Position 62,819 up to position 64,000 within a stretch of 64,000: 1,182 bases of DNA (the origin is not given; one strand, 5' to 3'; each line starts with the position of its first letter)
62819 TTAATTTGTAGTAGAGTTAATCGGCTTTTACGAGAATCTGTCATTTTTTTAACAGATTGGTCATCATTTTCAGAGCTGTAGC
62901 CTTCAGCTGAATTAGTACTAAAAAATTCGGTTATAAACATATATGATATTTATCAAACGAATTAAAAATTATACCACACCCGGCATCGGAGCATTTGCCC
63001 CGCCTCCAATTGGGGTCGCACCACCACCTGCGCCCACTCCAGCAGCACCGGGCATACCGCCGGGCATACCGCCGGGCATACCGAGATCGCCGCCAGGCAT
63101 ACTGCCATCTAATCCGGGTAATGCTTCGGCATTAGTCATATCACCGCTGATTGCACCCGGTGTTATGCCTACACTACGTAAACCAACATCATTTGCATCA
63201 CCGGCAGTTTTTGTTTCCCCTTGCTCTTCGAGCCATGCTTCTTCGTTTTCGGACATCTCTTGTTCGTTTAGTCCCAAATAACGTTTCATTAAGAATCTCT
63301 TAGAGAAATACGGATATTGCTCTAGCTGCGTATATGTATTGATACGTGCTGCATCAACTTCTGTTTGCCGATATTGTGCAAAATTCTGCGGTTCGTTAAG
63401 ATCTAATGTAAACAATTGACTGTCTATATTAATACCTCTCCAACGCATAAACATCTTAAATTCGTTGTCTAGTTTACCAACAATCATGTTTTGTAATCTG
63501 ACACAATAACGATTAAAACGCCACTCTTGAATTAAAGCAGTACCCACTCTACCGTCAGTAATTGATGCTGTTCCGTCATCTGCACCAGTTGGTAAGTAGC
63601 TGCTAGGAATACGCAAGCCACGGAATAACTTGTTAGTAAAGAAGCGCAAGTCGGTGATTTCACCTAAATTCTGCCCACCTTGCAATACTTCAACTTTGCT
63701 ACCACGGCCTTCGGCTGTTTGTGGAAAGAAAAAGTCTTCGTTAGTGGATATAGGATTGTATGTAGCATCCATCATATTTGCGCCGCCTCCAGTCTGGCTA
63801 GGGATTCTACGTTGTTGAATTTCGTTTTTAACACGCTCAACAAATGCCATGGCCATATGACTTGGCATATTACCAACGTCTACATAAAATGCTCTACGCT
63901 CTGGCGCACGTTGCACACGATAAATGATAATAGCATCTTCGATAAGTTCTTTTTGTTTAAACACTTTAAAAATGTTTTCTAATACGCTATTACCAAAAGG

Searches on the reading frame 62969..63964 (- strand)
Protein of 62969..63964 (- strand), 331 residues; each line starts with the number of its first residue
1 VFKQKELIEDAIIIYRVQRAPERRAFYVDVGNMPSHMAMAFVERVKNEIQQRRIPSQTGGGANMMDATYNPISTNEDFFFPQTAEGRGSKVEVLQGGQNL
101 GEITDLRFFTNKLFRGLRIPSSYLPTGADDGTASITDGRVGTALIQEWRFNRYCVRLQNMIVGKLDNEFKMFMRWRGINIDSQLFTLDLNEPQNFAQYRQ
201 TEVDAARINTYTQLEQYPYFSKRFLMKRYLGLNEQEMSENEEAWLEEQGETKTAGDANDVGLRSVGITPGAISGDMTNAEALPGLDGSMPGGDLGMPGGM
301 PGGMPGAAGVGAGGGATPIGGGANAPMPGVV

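Call 115: search_protein_families(library=pfam, proteins=[window:62969-63964:-], max_evalue=0.01)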
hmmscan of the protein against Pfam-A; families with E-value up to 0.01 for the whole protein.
window:62969-63964:- (331 aa): 1 family
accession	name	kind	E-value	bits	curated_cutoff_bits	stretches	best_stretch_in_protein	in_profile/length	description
PF07230.16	Portal_T4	-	1.1e-74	252.2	22.9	1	2-247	185-433/433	Bacteriophage T4-like portal protein (Gp20)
